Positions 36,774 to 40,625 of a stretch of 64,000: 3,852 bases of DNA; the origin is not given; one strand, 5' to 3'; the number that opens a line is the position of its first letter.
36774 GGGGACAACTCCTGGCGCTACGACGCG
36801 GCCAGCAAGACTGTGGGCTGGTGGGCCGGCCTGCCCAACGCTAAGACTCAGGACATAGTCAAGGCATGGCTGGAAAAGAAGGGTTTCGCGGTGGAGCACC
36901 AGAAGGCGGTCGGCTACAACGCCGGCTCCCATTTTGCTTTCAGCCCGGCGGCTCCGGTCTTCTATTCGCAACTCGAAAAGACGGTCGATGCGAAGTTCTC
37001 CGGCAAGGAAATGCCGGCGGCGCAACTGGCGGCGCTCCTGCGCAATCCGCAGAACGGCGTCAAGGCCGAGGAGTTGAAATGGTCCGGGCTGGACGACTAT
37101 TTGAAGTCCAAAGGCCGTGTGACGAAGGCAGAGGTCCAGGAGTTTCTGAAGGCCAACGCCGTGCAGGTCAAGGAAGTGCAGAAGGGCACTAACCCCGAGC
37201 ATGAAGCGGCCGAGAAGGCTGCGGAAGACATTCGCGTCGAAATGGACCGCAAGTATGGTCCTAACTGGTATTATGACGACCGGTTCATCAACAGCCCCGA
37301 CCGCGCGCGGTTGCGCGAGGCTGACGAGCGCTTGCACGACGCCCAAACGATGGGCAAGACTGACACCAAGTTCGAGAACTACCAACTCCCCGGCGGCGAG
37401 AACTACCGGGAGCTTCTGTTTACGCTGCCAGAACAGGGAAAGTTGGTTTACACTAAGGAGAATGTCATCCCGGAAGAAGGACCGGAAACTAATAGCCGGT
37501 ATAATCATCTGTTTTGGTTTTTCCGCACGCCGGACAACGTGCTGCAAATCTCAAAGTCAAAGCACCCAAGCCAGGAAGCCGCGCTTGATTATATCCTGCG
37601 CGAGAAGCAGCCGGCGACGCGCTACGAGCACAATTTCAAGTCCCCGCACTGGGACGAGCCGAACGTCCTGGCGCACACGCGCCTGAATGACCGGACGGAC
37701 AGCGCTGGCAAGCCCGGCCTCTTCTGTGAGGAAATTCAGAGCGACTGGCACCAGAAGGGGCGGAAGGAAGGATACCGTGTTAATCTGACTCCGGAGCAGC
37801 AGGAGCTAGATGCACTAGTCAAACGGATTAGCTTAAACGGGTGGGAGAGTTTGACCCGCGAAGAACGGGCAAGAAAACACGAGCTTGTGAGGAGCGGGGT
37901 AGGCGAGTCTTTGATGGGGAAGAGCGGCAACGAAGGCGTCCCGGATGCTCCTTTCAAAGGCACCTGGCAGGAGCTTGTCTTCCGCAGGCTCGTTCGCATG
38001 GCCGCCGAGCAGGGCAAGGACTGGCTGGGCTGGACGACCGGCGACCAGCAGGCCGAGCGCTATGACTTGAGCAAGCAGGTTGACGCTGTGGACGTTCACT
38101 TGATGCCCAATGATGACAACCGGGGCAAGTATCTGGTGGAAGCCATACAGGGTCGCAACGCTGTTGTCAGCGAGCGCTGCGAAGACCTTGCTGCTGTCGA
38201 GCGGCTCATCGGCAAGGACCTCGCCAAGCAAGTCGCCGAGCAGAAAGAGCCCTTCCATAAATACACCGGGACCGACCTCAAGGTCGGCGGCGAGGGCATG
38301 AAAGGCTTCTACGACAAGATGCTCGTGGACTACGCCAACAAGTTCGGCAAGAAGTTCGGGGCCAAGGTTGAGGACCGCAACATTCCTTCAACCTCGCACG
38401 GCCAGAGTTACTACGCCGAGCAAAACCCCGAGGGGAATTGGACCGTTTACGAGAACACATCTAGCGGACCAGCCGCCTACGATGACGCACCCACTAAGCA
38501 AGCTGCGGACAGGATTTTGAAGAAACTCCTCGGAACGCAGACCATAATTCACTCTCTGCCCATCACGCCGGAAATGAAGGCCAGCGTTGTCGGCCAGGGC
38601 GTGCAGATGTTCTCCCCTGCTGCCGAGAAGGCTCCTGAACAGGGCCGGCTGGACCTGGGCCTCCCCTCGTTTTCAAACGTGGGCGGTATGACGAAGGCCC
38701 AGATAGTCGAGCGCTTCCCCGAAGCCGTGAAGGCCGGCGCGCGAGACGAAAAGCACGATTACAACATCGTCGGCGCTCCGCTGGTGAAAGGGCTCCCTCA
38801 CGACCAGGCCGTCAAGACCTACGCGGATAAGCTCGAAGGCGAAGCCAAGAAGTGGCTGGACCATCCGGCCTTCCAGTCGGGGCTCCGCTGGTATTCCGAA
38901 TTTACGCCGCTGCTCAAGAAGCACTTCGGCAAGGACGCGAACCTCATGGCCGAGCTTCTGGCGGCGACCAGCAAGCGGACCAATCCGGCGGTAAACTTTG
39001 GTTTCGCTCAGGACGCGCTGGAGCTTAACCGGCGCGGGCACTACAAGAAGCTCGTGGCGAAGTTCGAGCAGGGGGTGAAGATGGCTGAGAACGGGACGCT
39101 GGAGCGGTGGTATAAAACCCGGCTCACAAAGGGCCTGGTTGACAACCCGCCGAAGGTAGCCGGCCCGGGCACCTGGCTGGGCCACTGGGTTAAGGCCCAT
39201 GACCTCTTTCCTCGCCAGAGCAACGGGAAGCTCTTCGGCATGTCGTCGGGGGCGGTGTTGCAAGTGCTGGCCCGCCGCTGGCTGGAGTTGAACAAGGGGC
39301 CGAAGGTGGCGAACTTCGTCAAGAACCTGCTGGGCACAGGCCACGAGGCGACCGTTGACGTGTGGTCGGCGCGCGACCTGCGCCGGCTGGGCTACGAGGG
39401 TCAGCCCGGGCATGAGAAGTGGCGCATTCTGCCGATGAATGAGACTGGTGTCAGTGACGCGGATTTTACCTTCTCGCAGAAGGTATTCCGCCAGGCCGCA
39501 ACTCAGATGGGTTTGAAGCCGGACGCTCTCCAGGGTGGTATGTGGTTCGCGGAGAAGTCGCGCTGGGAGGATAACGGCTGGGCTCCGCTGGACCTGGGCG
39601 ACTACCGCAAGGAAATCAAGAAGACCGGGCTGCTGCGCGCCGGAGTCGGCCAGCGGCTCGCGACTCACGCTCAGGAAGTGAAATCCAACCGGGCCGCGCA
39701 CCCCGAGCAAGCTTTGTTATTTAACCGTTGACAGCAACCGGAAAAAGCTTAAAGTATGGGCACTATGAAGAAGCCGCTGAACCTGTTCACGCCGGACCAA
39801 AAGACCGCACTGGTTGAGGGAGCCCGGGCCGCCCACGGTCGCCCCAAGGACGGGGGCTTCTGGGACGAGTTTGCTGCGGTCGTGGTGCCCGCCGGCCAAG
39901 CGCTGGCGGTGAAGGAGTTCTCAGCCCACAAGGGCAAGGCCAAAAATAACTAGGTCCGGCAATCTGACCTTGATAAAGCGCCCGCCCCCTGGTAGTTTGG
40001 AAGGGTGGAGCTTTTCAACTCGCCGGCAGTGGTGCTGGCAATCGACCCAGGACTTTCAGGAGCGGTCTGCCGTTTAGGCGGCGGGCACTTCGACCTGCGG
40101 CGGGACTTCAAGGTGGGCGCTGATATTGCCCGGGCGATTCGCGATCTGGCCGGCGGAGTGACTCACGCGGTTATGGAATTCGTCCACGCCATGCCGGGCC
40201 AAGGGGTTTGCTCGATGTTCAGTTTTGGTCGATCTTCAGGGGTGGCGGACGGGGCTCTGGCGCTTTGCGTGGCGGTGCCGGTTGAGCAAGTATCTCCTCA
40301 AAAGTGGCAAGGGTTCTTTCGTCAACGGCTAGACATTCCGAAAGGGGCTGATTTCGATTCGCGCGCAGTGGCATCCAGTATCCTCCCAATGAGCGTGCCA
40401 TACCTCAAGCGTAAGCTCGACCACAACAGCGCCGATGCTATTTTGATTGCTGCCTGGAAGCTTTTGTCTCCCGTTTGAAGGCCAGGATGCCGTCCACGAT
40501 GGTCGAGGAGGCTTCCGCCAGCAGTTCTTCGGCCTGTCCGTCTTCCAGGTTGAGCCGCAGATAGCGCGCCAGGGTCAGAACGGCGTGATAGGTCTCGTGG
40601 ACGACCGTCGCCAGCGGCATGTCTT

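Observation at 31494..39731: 2745-aa polyvalent protein at the internal-virion/ejection locus, mostly made of unassigned modules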

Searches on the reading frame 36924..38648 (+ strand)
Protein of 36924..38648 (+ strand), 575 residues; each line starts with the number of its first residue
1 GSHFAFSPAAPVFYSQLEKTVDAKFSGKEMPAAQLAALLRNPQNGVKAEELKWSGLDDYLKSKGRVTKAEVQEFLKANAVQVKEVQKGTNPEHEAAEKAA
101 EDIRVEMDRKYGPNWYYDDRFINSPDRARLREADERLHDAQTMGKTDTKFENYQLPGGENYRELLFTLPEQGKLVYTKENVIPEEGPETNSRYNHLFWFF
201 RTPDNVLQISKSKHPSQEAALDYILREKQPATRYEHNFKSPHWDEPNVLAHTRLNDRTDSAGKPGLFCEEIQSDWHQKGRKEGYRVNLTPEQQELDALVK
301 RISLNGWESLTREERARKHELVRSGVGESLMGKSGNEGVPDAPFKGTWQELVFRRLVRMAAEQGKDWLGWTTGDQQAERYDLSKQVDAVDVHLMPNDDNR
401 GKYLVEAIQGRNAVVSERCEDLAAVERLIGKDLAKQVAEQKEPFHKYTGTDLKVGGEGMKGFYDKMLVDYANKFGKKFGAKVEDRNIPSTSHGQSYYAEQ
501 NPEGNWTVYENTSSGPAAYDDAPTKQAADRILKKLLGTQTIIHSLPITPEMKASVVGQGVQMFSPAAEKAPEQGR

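Call 36: search_protein_families(library=pfam, proteins=[window:36924-38648:+], max_evalue=5)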
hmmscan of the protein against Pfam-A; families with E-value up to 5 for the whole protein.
window:36924-38648:+ (575 aa): 2 families
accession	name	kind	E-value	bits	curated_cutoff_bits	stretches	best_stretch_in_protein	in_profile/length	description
PF20216.3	DUF6576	-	6.4e-05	23.4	27.3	1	284-317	7-40/47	Family of unknown function (DUF6576)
PF01221.23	Dynein_light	-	0.013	16.3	29.1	1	66-115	4-52/86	Dynein light chain type 1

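Call 37: predict_structure(alignment_id=A1)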
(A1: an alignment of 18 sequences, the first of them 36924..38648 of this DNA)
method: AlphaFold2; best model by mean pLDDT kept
length: 575 residues; sequences in the alignment: 18
mean_pLDDT: 73.1   pTM: 0.62
mean pLDDT of the five models: 73.1, 69.6, 69.4, 68.5, 65.7
residues with pLDDT >= 90: 97; 70-90: 280; 50-70: 94; < 50: 104
segments of 3 or more residues with pLDDT < 50: 1-12, 88-90, 144-148, 172-218, 223-235, 332-336, 491-493, 564-575
pLDDT, mean of each block of 10 residues (from residue 1): 31 68 84 91 83 82 86 81 63 70 84 81 86 79 50 63 80 42 43 44 42 47 45 54 79 89 91 85 66 67 60 80 64 54 81 91 94 84 84 73 86 87 84 87 89 78 92 95 84 66 87 63 83 70 95 77 42 33
secondary structure, 60 per line:
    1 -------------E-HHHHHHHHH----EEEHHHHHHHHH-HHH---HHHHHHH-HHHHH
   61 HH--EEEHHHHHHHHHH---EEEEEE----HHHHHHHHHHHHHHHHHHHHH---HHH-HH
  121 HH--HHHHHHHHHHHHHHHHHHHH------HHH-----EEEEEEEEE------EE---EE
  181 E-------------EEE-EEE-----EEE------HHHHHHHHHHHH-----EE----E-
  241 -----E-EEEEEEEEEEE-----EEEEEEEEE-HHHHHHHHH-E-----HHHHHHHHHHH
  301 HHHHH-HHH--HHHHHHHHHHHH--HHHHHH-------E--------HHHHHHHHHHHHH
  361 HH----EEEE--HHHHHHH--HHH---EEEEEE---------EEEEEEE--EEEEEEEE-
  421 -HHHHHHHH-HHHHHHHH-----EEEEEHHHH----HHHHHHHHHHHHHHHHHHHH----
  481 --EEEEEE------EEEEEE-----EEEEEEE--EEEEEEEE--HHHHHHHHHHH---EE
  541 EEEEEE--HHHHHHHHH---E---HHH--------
elements in order: H16-24 E29-31 H32-40 H48-54 H56-62 E65-67 H68-77 E81-86 H91-111 H119-122 H125-144 E159-167 E179-181 E195-197 E199-201 E207-209 H216-227 E248-258 E264-272 H274-282 H290-305 H312-323 H326-331 H348-362 E367-370 H373-379 E388-393 E403-409 E412-419 H422-429 H431-438 E444-448 H449-452 H457-476 E483-488 E495-500 E506-512 E515-522 H525-535 E539-546 H549-557

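Call 40: fold_search(model_id=the predicted structure, library=pdb)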
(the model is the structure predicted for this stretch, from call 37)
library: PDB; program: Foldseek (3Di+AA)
matches with E <= 10: 411; with E <= 0.001: 0
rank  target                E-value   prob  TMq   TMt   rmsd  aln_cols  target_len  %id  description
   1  4ua3_B                1.0e-01  0.47  0.12  0.32  17.9       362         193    8  Crystal structure of selenomethionine labeled SpNatD (released 2015-01-28)
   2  4u9w_C                1.2e-01  0.44  0.11  0.29  19.9       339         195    9  Crystal Structure of NatD bound to H4/H2A peptide and CoA (released 2015-01-28)
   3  4u9w_D                1.5e-01  0.28  0.09  0.23  20.0       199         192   10  Crystal Structure of NatD bound to H4/H2A peptide and CoA (released 2015-01-28)
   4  6yca_F                1.5e-01  0.12  0.10  0.15  25.0       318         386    8  Crystal structure of Eis1 from Mycobacterium abscessus (released 2020-09-09)
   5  6edz_D                2.0e-01  0.10  0.09  0.07  24.2       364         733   10  Crystal structure of Mycobacterium tuberculosis ICL2 in complex with acetyl-CoA, form I (released 2019-08-14)
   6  4u9w_B                2.3e-01  0.20  0.09  0.23  20.4       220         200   10  Crystal Structure of NatD bound to H4/H2A peptide and CoA (released 2015-01-28)
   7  3sxn_A                2.3e-01  0.08  0.11  0.14  27.4       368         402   10  Mycobacterium tuberculosis Eis protein initiates modulation of host immune responses by acetylation of DUSP16/MKP-7 (released 2012-05-23)
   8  6edz_A                2.4e-01  0.09  0.09  0.07  24.0       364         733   10  Crystal structure of Mycobacterium tuberculosis ICL2 in complex with acetyl-CoA, form I (released 2019-08-14)
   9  6rft_C                2.5e-01  0.12  0.10  0.14  26.1       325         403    8  Crystal structure of Eis2 from Mycobacterium abscessus bound to Acetyl-CoA (released 2019-07-10)
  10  4u9w_A                2.6e-01  0.28  0.11  0.28  19.8       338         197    9  Crystal Structure of NatD bound to H4/H2A peptide and CoA (released 2015-01-28)
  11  6ee1_D                2.6e-01  0.10  0.09  0.07  24.0       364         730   10  Crystal structure of Mycobacterium tuberculosis ICL2 in complex with acetyl-CoA (released 2019-08-14)
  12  6yca_A                2.8e-01  0.10  0.10  0.14  25.0       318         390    8  Crystal structure of Eis1 from Mycobacterium abscessus (released 2020-09-09)
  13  6yca_C                2.8e-01  0.09  0.11  0.15  25.0       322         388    7  Crystal structure of Eis1 from Mycobacterium abscessus (released 2020-09-09)
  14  6edz_C                2.8e-01  0.06  0.08  0.06  28.7       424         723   10  Crystal structure of Mycobacterium tuberculosis ICL2 in complex with acetyl-CoA, form I (released 2019-08-14)
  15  4ua3_A                2.9e-01  0.25  0.12  0.33  17.9       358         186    9  Crystal structure of selenomethionine labeled SpNatD (released 2015-01-28)
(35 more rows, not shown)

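Call 51: search_solved_structures(query=A1, max_evalue=10)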
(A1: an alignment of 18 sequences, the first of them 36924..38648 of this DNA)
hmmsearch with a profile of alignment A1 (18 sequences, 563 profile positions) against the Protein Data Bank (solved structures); distinct sequences matched with E-value up to 10: 1.
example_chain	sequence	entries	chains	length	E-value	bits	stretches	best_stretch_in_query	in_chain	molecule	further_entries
2mzy_A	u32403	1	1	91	0.46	12.4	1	38-105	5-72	Probable Fe(2+)-trafficking protein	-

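Call 55: fold_search(model_id=the predicted structure, library=viral)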
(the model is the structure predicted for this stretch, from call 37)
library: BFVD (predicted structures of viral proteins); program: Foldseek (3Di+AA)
matches with E <= 10: 373; with E <= 0.001: 27
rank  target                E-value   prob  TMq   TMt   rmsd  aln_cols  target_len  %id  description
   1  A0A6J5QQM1            8.1e-32  1.00  0.52  0.36  20.4       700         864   24  Uncharacterized protein [uncultured Caudovirales phage]
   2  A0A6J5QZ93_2          1.2e-30  1.00  0.57  0.30  13.0       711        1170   24  Uncharacterized protein [uncultured Caudovirales phage]
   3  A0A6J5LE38            1.7e-26  1.00  0.49  0.38  14.0       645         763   23  Uncharacterized protein [uncultured Caudovirales phage]
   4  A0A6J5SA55            1.1e-23  1.00  0.48  0.25  10.6       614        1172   22  Gene product 88 domain-containing protein [uncultured Caudovirales phage]
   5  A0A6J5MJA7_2          4.8e-23  1.00  0.44  0.23  18.3       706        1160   20  EF-hand domain-containing protein [uncultured Caudovirales phage]
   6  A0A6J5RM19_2          1.2e-21  1.00  0.41  0.22  10.0       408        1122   29  Gene product 88 domain-containing protein [uncultured Caudovirales phage]
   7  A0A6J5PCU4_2          6.4e-21  1.00  0.44  0.19  22.2       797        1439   17  Uncharacterized protein (Fragment) [uncultured Caudovirales phage]
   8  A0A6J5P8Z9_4          7.6e-20  1.00  0.37  0.15  11.0       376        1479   27  ART-PolyVal-like domain-containing protein [uncultured Caudovirales phage]
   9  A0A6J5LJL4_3          7.3e-18  1.00  0.39  0.19  11.0       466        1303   26  LT_GEWL domain containing protein [uncultured Caudovirales phage]
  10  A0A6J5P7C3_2          1.1e-15  1.00  0.38  0.19  22.0       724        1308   16  Uncharacterized protein [uncultured Caudovirales phage]
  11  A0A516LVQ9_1          5.4e-15  1.00  0.32  0.20  11.2       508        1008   18  (no name in the UniProt tables at hand)
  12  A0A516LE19            1.7e-14  1.00  0.35  0.19  17.6       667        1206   16  (no name in the UniProt tables at hand)
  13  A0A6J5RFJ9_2          1.4e-13  1.00  0.38  0.19  18.3       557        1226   17  Large polyvalent protein associated domain-containing protein [uncultured Caudovirales phage]
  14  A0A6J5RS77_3          2.8e-12  1.00  0.29  0.14  21.5       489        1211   16  Uncharacterized protein [uncultured Caudovirales phage]
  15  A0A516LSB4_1          2.3e-11  1.00  0.30  0.17  16.9       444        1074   18  (no name in the UniProt tables at hand)
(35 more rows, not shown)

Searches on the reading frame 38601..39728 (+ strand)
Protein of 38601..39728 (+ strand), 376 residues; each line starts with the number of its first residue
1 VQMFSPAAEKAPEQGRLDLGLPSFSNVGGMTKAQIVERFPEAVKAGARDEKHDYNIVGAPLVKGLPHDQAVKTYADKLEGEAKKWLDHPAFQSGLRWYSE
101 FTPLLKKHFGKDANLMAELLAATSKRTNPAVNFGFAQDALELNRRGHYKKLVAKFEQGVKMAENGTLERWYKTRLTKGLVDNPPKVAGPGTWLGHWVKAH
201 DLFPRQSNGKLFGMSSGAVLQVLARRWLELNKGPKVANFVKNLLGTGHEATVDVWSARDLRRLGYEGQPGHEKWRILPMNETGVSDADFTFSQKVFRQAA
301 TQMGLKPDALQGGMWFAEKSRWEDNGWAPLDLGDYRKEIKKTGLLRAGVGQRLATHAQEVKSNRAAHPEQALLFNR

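Call 36: search_protein_families(library=pfam, proteins=[window:38601-39728:+], max_evalue=5)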
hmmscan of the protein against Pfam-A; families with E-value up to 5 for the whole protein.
window:38601-39728:+ (376 aa): 1 family
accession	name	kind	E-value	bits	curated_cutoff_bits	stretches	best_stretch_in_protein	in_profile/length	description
PF23802.1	DUF7178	-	1.6e-08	35.1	27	1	226-317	108-188/193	Family of unknown function (DUF7178)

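Call 69: search_protein_families(library=phrogs, proteins=[window:38601-39728:+], max_evalue=1)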
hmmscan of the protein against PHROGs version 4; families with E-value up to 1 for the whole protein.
window:38601-39728:+ (376 aa): 1 family
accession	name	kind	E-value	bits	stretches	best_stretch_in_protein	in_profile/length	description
phrog_3842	-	unknown function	1.7e-06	29.1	1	226-321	119-203/206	-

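Call 94: search_solved_structures(query=A6, max_evalue=10, show_alignments=1)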
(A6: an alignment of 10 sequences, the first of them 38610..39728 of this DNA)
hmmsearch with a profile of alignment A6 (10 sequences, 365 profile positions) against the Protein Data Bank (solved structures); distinct sequences matched with E-value up to 10: 2.
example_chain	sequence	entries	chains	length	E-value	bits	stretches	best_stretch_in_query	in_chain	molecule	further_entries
2mpk_A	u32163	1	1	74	0.41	13.2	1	125-194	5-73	Chitin synthase 1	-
2v7b_A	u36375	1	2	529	1.5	11.4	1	152-217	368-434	BENZOATE-COENZYME A LIGASE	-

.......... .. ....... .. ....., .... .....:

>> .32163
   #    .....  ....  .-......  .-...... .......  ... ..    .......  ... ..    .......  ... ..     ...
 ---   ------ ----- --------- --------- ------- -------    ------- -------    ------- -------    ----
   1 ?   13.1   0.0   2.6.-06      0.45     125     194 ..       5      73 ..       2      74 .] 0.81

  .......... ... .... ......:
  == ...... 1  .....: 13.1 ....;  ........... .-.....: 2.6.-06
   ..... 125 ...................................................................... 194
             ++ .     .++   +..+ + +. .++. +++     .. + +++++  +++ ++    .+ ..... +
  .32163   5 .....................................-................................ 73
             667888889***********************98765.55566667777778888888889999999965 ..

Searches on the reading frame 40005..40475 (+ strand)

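Call 9: search_protein_families(library=phrogs, proteins=[window:40005-40475:+], max_evalue=0.001)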
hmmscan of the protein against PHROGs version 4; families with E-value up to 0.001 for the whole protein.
window:40005-40475:+ (157 aa): 2 families
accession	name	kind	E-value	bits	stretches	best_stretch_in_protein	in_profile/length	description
phrog_1770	-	DNA, RNA and nucleotide metabolism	3.5e-18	67.1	1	9-152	5-147/158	Holliday junction resolvase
phrog_159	-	DNA, RNA and nucleotide metabolism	9.1e-07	29.1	1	9-151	89-245/330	RuvC-like Holliday junction resolvase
